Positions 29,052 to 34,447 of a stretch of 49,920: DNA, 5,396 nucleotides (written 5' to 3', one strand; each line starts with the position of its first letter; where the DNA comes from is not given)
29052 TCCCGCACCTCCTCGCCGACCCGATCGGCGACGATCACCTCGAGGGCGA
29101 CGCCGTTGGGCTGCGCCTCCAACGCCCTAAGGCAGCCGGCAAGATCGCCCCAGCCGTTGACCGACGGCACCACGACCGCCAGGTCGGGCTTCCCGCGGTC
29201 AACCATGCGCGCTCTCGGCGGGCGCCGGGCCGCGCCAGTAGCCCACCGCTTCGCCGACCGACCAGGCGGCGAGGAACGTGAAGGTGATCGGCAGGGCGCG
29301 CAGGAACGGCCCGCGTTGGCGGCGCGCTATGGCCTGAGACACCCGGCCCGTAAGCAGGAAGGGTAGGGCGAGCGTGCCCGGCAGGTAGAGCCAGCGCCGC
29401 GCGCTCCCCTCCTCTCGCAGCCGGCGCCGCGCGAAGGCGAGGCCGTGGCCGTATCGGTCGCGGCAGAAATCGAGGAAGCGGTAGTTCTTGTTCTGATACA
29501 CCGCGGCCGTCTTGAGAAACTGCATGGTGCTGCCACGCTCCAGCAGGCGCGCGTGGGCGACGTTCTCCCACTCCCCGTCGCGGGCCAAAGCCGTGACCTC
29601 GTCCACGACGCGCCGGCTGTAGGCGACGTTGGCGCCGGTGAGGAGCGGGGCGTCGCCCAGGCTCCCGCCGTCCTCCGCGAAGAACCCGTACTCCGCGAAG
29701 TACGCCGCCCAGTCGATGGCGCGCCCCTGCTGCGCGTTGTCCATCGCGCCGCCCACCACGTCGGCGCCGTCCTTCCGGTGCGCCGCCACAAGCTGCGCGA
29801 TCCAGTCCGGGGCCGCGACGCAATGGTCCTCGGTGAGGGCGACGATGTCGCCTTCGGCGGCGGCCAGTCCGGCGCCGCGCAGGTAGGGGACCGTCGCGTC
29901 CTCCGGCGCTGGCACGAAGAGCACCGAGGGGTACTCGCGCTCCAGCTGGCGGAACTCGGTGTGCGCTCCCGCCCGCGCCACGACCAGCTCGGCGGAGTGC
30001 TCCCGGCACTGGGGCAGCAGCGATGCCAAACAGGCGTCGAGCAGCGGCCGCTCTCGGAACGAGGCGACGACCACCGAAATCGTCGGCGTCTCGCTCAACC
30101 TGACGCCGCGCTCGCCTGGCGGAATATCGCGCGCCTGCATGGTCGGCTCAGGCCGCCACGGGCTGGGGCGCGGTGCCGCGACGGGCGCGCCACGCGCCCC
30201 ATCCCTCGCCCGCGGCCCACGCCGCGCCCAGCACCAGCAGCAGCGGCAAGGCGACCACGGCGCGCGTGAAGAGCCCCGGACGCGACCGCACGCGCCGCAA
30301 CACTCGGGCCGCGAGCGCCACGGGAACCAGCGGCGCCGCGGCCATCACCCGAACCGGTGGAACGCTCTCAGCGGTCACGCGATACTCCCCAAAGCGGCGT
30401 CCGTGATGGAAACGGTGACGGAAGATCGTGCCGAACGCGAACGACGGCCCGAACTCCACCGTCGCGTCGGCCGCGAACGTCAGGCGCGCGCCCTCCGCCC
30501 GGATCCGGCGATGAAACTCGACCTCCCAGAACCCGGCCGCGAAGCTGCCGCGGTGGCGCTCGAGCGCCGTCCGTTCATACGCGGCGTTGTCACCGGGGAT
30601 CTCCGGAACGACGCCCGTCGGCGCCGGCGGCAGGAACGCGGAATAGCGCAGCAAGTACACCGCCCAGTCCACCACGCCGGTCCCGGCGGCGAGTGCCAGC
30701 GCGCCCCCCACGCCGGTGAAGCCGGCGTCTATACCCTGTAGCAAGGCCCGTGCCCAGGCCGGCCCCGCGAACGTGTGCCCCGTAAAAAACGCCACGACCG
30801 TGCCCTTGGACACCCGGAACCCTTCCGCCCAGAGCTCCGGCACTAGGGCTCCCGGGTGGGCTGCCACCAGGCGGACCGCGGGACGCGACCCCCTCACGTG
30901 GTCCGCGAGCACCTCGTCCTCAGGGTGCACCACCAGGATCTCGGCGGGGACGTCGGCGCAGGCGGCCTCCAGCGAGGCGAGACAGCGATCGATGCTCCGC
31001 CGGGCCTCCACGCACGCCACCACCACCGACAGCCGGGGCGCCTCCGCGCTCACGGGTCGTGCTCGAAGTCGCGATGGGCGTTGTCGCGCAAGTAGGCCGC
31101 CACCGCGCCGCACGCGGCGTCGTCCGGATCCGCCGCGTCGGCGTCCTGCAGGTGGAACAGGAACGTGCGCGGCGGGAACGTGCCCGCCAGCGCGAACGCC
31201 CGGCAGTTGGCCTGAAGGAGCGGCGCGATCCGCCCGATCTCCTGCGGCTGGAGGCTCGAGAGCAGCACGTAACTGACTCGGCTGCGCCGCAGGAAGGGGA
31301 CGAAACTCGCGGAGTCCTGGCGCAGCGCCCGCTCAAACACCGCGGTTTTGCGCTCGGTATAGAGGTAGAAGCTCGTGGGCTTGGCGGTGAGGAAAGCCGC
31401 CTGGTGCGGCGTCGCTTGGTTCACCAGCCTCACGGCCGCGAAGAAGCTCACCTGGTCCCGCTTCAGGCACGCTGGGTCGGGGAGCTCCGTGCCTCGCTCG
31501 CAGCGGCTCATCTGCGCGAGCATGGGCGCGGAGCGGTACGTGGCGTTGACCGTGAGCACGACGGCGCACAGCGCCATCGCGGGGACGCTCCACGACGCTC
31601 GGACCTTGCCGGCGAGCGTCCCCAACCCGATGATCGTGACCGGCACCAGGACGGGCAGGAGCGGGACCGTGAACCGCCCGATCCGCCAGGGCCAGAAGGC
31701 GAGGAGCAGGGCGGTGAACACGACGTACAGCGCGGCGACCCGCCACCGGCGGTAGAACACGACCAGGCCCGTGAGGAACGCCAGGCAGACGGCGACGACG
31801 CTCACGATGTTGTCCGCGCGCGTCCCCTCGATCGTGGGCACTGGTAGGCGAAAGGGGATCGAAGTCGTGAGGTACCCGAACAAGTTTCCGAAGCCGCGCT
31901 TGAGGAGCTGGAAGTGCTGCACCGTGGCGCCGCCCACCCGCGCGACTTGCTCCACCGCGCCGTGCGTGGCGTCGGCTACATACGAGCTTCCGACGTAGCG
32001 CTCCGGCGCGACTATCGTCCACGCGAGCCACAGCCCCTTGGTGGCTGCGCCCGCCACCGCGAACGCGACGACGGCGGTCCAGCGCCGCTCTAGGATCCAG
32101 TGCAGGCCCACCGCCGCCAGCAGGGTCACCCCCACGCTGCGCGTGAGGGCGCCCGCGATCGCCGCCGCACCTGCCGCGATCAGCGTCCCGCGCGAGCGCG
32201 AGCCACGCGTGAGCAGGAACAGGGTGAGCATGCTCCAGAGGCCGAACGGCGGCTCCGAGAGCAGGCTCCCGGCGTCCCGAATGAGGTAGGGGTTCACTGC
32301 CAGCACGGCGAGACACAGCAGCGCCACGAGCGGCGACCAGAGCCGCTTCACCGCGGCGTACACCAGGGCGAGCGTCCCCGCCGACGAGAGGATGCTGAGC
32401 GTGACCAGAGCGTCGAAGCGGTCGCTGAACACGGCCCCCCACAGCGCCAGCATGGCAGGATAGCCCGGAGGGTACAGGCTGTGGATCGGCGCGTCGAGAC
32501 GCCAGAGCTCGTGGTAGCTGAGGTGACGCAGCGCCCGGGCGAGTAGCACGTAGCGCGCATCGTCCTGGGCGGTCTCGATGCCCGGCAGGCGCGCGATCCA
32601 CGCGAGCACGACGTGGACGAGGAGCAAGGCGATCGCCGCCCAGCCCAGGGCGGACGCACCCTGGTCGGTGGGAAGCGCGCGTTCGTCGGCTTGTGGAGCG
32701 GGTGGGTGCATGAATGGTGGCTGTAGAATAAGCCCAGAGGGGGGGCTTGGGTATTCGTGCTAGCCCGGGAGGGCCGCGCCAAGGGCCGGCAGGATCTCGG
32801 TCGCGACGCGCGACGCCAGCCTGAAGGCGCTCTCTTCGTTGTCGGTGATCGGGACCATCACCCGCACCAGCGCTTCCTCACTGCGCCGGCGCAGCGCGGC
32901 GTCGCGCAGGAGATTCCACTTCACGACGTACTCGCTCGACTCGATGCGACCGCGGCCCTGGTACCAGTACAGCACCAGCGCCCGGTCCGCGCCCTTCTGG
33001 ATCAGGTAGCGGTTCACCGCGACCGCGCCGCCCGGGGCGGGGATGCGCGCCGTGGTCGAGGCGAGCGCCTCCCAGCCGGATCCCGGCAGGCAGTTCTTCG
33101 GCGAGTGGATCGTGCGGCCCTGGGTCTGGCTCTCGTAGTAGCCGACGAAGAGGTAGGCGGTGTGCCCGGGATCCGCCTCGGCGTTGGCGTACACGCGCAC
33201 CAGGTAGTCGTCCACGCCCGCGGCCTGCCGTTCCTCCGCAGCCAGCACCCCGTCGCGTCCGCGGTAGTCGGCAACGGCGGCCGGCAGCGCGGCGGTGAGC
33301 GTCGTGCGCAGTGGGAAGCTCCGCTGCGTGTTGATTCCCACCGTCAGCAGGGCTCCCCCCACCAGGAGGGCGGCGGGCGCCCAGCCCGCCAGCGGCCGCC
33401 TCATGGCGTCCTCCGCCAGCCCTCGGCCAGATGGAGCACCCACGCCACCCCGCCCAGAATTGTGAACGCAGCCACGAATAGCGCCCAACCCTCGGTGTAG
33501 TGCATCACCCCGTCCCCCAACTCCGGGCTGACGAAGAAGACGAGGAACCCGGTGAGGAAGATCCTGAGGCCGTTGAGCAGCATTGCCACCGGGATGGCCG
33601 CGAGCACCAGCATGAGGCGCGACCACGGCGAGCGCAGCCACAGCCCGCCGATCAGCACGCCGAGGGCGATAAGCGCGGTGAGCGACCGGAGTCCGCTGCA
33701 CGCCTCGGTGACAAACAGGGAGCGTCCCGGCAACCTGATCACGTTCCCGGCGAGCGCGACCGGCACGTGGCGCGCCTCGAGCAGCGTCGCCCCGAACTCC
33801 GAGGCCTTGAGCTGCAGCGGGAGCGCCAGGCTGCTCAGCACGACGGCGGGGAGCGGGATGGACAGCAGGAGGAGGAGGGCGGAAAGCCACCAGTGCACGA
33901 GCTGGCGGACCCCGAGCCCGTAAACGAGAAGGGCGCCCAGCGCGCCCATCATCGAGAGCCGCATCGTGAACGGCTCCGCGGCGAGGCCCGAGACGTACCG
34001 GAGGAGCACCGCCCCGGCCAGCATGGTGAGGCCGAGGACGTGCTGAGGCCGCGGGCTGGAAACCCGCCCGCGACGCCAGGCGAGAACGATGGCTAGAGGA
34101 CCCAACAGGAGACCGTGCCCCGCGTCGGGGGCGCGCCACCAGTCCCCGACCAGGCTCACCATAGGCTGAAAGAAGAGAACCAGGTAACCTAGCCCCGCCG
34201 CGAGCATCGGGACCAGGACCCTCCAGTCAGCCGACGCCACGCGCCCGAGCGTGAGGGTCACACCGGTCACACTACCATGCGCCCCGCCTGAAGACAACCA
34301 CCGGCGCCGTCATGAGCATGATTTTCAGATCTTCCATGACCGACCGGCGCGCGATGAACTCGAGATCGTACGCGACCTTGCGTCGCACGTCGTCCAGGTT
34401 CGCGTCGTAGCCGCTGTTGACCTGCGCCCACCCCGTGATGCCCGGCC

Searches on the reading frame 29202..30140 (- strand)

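Call 33: search_protein_families(library=pfam, proteins=[window:29202-30140:-], max_evalue=0.0001)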
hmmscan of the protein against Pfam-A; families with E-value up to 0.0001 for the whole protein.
window:29202-30140:- (313 aa): 2 families
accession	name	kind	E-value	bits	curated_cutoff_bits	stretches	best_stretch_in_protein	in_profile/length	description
PF00535.33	Glycos_transf_2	-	1.3e-15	58.2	23.3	1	22-182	1-167/168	Glycosyl transferase family 2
PF13641.12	Glyco_tranf_2_3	-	1.8e-11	45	27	1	19-216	1-211/230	Glycosyltransferase like family 2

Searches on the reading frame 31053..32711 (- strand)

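Call 33: search_protein_families(library=pfam, proteins=[window:31053-32711:-], max_evalue=0.0001)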
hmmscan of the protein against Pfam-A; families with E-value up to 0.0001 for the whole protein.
window:31053-32711:- (553 aa): 1 family
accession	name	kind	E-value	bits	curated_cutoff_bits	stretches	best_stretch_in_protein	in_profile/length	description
PF13231.12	PMT_2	-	1.8e-06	28.7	26.1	1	81-219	3-145/160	Dolichyl-phosphate-mannose-protein mannosyltransferase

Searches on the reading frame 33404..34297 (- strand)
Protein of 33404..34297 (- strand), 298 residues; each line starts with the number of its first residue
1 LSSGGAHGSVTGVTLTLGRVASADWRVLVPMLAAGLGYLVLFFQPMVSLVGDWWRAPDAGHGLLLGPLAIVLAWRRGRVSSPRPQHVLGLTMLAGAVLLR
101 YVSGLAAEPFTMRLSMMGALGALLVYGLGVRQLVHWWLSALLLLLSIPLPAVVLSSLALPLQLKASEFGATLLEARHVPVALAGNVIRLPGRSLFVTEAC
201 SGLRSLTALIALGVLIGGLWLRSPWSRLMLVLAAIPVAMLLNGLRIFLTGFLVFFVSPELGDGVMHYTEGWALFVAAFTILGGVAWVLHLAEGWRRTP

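Call 33: search_protein_families(library=pfam, proteins=[window:33404-34297:-], max_evalue=0.0001)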
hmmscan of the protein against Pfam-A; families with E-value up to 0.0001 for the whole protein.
window:33404-34297:- (298 aa): 1 family
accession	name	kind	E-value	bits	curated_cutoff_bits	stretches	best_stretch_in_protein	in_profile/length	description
PF09721.15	Exosortase_EpsH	-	2.4e-57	194.6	25.7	1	37-288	3-254/254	Transmembrane exosortase (Exosortase_EpsH)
